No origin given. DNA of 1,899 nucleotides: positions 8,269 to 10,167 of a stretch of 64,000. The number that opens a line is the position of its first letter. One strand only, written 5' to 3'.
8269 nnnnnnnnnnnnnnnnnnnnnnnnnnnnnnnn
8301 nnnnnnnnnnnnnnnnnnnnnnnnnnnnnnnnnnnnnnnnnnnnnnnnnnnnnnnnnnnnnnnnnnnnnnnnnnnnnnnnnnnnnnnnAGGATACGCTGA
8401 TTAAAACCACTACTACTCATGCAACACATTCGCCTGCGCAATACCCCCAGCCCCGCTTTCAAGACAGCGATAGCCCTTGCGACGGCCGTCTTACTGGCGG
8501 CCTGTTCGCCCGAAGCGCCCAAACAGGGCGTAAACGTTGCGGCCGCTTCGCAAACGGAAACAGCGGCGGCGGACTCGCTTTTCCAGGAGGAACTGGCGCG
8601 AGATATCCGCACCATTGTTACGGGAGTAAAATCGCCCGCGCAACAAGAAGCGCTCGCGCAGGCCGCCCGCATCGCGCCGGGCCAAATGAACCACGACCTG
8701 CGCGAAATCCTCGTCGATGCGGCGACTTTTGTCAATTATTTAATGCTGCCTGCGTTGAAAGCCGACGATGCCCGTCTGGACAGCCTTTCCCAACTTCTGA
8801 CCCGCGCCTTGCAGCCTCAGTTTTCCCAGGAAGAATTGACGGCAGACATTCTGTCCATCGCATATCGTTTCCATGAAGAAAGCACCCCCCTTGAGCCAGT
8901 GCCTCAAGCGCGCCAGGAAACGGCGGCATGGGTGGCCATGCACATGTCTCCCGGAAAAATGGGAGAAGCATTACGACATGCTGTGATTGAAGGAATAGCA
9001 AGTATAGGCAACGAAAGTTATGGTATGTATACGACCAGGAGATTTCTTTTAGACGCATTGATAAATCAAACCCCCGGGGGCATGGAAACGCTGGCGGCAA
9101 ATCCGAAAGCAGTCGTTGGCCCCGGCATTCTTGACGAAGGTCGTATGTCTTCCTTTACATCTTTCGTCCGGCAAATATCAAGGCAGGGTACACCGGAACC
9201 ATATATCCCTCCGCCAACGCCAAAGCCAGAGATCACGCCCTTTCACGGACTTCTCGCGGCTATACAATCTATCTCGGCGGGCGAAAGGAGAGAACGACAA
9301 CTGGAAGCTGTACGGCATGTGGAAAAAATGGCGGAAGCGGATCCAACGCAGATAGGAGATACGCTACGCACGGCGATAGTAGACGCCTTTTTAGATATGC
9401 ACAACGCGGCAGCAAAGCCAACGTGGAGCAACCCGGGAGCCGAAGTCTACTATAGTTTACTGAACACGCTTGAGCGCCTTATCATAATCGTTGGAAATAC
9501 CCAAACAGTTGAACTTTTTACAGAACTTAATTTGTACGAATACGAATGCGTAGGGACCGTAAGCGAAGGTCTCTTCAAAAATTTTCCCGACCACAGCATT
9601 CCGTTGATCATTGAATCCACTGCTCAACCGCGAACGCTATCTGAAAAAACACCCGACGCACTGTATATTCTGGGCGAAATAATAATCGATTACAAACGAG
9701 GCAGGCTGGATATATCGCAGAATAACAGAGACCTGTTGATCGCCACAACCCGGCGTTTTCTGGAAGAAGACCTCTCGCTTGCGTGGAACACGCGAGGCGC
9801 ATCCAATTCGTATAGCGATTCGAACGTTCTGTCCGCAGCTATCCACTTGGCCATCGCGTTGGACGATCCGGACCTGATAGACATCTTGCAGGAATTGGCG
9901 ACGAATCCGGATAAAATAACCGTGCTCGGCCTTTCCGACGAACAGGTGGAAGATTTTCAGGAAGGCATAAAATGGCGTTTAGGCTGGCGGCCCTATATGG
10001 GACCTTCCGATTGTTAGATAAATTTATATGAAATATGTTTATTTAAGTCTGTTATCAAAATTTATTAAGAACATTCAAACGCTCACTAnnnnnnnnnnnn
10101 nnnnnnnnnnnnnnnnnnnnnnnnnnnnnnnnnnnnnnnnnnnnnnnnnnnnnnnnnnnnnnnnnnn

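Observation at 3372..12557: Lower-GC accessory cluster: Fe-S DinG-like helicase, Cys-less AsnB-like PP-loop enzyme and large lipoprotein, adjacent to an R-M pair (possible defence/DNA-processing island)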

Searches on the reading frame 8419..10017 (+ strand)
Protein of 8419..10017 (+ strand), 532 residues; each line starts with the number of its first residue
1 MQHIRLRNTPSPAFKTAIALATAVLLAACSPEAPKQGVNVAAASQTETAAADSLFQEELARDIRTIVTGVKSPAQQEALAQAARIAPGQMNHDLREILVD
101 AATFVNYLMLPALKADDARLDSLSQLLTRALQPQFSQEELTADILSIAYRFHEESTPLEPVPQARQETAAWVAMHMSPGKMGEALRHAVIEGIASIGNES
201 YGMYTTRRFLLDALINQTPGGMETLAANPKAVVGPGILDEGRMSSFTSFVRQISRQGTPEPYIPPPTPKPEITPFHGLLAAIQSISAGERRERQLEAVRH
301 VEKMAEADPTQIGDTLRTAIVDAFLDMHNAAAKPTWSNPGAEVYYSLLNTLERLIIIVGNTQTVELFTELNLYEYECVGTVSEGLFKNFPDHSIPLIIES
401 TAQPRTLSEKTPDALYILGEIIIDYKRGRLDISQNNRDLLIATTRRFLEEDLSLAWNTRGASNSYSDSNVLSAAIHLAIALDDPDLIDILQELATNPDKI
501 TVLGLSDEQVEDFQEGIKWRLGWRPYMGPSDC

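Call 5: search_protein_families(library=pfam, proteins=[window:8419-10017:+], max_evalue=0.01)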
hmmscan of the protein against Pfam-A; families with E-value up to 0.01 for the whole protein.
window:8419-10017:+ (532 aa): 0 families

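Call 6: search_protein_families(library=padloc, proteins=[window:8419-10017:+], max_evalue=0.01)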
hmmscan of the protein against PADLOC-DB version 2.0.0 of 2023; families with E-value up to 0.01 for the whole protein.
window:8419-10017:+ (532 aa): 0 families

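Call 7: search_protein_families(library=ncbifam, proteins=[window:8419-10017:+], max_evalue=0.01)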
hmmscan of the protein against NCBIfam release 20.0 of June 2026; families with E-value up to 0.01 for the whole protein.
window:8419-10017:+ (532 aa): 0 families
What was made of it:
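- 8419..10017 (+): Clade-restricted alpha-solenoid lipoprotein, one member of a family that varies in copy number. It matches no Pfam, NCBIfam or PADLOC family (calls 5-7).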

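Call 22: search_solved_structures(query=window:8419-10017:+, max_evalue=10)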
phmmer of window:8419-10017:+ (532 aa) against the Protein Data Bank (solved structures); distinct sequences matched with E-value up to 10: 4.
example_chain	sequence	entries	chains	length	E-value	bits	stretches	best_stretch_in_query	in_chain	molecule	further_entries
9f5x_2H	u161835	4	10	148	0.011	17.6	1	244-326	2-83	Cox6b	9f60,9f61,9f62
2r5s_A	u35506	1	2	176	0.42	12.4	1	421-502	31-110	Uncharacterized protein VP0806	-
1nfi_E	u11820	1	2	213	0.69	11.7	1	473-510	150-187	I-KAPPA-B-ALPHA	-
1ikn_D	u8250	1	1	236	0.85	11.4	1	473-510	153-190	PROTEIN (I-KAPPA-B-ALPHA)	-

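Call 54: search_protein_representatives(protein=window:8419-10017:+)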
Query: 532 residues. Proteins with E-value up to 0.001 (for the whole library): 18; up to 1e-10: 17; up to 1e-30: 12. The best 18 are listed.
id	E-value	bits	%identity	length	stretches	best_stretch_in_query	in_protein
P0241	0.0e+00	1054.8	90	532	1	1-532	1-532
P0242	4.0e-177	606.3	59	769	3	260-532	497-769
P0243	1.9e-137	475.4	55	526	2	48-532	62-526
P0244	5.2e-132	457.5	51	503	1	18-532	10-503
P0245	4.1e-123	428.1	59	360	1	174-532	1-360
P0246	1.8e-92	327.0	48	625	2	18-223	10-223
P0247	6.0e-90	318.7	46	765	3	18-228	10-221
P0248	1.4e-76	274.7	69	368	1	18-240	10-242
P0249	1.0e-74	268.5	39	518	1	20-532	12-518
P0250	3.8e-42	161.0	38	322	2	270-527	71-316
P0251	2.0e-41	158.7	44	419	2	38-223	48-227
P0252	1.3e-39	152.7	50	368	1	19-221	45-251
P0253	5.1e-20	88.1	28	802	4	11-217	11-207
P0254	4.4e-17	78.4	38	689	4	41-208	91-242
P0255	3.1e-15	72.3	30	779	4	462-532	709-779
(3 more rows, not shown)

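Call 55: find_homologous_proteins(query=window:8419-10017:+)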
Query window:8419-10017:+ (532 aa): 35 proteins with E <= 0.001 among 8000 candidates.
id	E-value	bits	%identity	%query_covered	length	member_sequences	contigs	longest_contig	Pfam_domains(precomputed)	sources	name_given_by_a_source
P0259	0.0e+0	1082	93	99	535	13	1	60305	-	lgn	-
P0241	0.0e+0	1055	90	100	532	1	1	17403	-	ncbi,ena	-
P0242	1.3e-176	606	67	50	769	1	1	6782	-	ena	-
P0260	1.4e-172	593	69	48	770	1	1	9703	-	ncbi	-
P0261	5.3e-149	515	57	53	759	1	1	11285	-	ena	-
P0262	8.1e-147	508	54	53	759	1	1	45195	-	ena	-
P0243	6.1e-137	475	50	95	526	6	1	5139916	-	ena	-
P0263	6.5e-135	469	49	97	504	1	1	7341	-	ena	-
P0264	2.3e-134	467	51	90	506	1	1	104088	-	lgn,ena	-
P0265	5.3e-133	462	47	60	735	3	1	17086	-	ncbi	-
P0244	1.6e-131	458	48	97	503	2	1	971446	-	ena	-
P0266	6.6e-131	456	51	90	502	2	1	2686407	-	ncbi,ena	-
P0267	1.3e-129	451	75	41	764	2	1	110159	-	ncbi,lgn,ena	-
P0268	7.2e-127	442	49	97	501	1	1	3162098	-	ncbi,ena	-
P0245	1.3e-122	428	59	67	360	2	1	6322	-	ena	-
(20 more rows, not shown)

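Call 56: find_encoding_contigs(protein=P0261, flank=10000, max_places=1)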
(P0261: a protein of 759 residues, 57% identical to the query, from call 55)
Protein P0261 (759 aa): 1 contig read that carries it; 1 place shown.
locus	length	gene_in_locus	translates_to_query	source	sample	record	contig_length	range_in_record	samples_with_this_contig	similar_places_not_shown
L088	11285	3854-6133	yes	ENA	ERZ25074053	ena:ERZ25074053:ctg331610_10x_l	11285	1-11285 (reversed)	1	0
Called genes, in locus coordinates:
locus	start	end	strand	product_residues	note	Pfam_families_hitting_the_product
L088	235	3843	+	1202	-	PF00270:DEAD (faint), PF13307:Helicase_C_2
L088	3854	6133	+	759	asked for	-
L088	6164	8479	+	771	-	-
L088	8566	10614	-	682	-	PF00005:ABC_tran, PF13555:AAA_29 (faint), PF02463:SMC_N (faint), PF13304:AAA_21 (faint), PF13401:AAA_22 (faint), PF12848:ABC_tran_Xtn, PF00005:ABC_tran, PF16326:ABC_tran_CTD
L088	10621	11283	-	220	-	?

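Call 57: find_encoding_contigs(protein=P0268, flank=10000, max_places=1)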
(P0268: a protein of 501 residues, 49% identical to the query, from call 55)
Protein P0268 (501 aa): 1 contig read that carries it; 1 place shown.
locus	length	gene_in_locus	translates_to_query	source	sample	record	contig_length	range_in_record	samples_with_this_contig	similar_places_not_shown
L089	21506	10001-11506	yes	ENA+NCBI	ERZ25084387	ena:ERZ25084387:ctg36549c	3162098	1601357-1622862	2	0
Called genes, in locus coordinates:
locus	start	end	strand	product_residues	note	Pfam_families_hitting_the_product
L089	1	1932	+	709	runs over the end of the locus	PF00535:Glycos_transf_2, PF13641:Glyco_tranf_2_3, PF13632:Glyco_trans_2_3, PF13727:CoA_binding_3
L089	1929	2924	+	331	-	PF03255:ACCA, PF01039:Carboxyl_trans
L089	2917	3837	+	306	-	PF02749:QRPTase_N, PF01729:QRPTase_C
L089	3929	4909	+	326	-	PF00480:ROK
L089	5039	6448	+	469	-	PF13727:CoA_binding_3, PF02397:Bac_transf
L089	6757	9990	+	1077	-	PF00270:DEAD (faint), PF13307:Helicase_C_2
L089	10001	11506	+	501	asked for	-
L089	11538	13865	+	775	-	-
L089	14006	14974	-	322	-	PF09571:RE_XcyI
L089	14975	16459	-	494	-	PF01555:N6_N4_Mtase (weak)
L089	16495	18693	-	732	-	PF13238:AAA_18 (faint), PF00005:ABC_tran, PF13555:AAA_29 (faint), PF02463:SMC_N (faint), PF13175:AAA_15 (faint), PF12848:ABC_tran_Xtn, PF00005:ABC_tran, PF16326:ABC_tran_CTD, +1 more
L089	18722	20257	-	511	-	PF18940:DUF5687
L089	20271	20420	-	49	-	-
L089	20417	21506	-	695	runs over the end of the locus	PF03235:GmrSD_N, PF07510:GmrSD_C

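Call 58: find_encoding_contigs(protein=P0244, flank=10000, max_places=1)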
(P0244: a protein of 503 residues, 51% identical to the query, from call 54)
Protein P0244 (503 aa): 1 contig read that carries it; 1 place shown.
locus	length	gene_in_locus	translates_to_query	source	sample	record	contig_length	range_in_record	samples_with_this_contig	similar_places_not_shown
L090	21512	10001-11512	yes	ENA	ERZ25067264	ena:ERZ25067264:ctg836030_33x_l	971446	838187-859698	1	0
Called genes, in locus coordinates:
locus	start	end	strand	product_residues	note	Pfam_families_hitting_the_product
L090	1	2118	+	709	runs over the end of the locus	PF00535:Glycos_transf_2, PF10111:Glyco_tranf_2_2 (faint), PF13641:Glyco_tranf_2_3, PF13632:Glyco_trans_2_3, PF13727:CoA_binding_3 (weak)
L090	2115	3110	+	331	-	PF03255:ACCA, PF01039:Carboxyl_trans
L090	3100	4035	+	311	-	PF02749:QRPTase_N, PF01729:QRPTase_C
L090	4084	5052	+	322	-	PF00480:ROK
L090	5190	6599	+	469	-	PF13727:CoA_binding_3, PF02397:Bac_transf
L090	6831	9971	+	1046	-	PF00270:DEAD (faint), PF13307:Helicase_C_2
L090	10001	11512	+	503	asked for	-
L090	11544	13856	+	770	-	-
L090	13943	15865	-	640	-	PF00005:ABC_tran, PF02463:SMC_N (faint), PF13304:AAA_21 (faint), PF12848:ABC_tran_Xtn, PF00005:ABC_tran, PF16326:ABC_tran_CTD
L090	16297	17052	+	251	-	PF13518:HTH_28, PF13551:HTH_29, PF13565:HTH_32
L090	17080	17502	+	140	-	PF13683:rve_3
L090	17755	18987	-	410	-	PF00872:Transposase_mut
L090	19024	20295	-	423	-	-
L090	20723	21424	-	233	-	-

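Call 61: find_related_loci(query=A3, collection=metagenome_contigs, flank=10000)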
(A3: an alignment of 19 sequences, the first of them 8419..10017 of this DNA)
Query A3 (532 aa) in metagenome_contigs; peptide patterns used: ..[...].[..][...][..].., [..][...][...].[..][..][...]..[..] (x = any residue, [..] = any of these).
244 stretches matched a pattern; 4 encode a relative of the query (tblastn E <= 1e-3); 3 distinct loci.
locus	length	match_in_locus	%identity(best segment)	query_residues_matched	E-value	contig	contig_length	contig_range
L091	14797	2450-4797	49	6-532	3e-136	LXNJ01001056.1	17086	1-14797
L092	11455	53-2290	56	19-532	6e-93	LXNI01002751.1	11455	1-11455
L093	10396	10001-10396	48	13-137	1e-24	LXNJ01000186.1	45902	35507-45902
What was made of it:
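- Tried and rejected: It added only 3 loci (call 61).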

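Call 66: predict_structure(alignment_id=A3)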
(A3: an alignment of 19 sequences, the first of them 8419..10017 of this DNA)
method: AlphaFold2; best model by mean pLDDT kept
length: 532 residues; sequences in the alignment: 19
mean_pLDDT: 80.9   pTM: 0.78
mean pLDDT of the five models: 80.9, 79.8, 79.7, 79.4, 78.2
residues with pLDDT >= 90: 259; 70-90: 160; 50-70: 40; < 50: 73
segments of 3 or more residues with pLDDT < 50: 1-45, 153-158, 258-261, 263-271, 461-465
pLDDT, mean of each block of 10 residues (from residue 1): 30 43 41 32 53 90 91 93 94 93 84 64 93 94 85 49 88 94 95 82 83 94 92 89 90 69 46 76 91 91 88 92 92 83 90 93 95 84 95 95 69 93 90 95 89 56 63 92 93 91 82 88 78 42
secondary structure, 60 per line:
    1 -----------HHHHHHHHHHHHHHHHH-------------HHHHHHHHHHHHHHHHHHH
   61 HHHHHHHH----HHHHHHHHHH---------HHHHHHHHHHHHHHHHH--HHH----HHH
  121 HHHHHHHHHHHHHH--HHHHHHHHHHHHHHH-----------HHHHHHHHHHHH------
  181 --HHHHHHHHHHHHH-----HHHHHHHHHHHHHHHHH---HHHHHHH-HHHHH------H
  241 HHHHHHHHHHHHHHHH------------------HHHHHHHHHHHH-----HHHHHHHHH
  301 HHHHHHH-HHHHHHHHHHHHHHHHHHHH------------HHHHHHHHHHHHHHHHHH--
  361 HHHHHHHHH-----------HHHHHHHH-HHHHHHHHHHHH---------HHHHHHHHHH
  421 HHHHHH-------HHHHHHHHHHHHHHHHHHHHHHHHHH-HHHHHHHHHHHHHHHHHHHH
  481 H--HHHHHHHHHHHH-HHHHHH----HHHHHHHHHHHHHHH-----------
elements in order: H12-28 H42-68 H73-82 H92-108 H118-134 H137-151 H163-174 H183-195 H201-217 H221-227 H229-233 H240-256 H275-286 H292-307 H309-328 H341-358 H361-369 H381-388 H390-401 H411-426 H434-459 H461-481 H484-495 H497-502 H507-521

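Call 69: fold_search(model_id=the predicted structure, library=pdb)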
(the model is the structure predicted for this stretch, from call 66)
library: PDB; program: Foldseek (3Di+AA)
matches with E <= 10: 871; with E <= 0.001: 3
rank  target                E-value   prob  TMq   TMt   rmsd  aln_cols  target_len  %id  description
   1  4rv1_D                1.6e-04  1.00  0.20  0.24  24.8       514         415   14  Crystal Structure of Engineered Protein. Northeast Structural Genomics Consortium (NESG) Target OR497. (released 2014-12-10)
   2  4rv1_C                1.6e-04  1.00  0.18  0.22  24.6       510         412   15  Crystal Structure of Engineered Protein. Northeast Structural Genomics Consortium (NESG) Target OR497. (released 2014-12-10)
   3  4rv1_F                7.7e-04  0.99  0.14  0.17  24.0       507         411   14  Crystal Structure of Engineered Protein. Northeast Structural Genomics Consortium (NESG) Target OR497. (released 2014-12-10)
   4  2gl7_D                4.7e-03  0.99  0.21  0.22  26.8       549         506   12  Crystal Structure of a beta-catenin/BCL9/Tcf4 complex (released 2006-10-31)
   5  5xzx_A                6.4e-03  0.99  0.20  0.24  24.5       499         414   11  Crystal structure of importin-alpha3 bound to the nuclear localization signal of Ran-binding protein 3 (released 2017-08-09)
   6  1i7x_C                7.2e-03  0.97  0.19  0.20  31.4       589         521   12  BETA-CATENIN/E-CADHERIN COMPLEX (released 2001-05-16)
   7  4ev8                  8.1e-03  0.97  0.20  0.21  28.0       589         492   11  Crystal structure of mouse catenin beta-59 in 2.4M urea. (released 2013-05-01)
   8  3tx7_A                9.4e-03  0.98  0.19  0.20  26.0       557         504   11  Crystal structure of LRH-1/beta-catenin complex (released 2011-12-14)
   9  3oux_A                9.4e-03  0.97  0.20  0.21  27.0       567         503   11  Structure of beta-catenin with phosphorylated Lef-1 (released 2010-11-24)
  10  5mfd_G                1.1e-02  0.94  0.14  0.20  21.8       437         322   14  Designed armadillo repeat protein YIIIM''6AII in complex with pD_(KR)5 (released 2017-07-19)
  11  6nmj_A                1.1e-02  0.87  0.15  0.18  23.5       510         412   12  Crystal Structure of Rat Ric-8A G alpha binding domain, "Paratone-N Immersed" (released 2019-06-26)
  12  1m1e_A                1.2e-02  0.80  0.15  0.15  31.1       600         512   11  Beta-catenin armadillo repeat domain bound to ICAT (released 2002-10-16)
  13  1q1t_C                1.3e-02  0.99  0.23  0.27  24.2       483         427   10  Mouse Importin alpha: non-phosphorylated SV40 CN peptide complex (released 2004-03-30)
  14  1g3j_A                1.3e-02  0.99  0.23  0.23  29.4       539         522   12  CRYSTAL STRUCTURE OF THE XTCF3-CBD/BETA-CATENIN ARMADILLO REPEAT COMPLEX (released 2000-12-11)
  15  4eva_A                1.3e-02  0.95  0.20  0.21  28.1       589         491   11  Crystal Structure of Mouse Catenin beta-59 in 5.6M urea (released 2013-05-01)
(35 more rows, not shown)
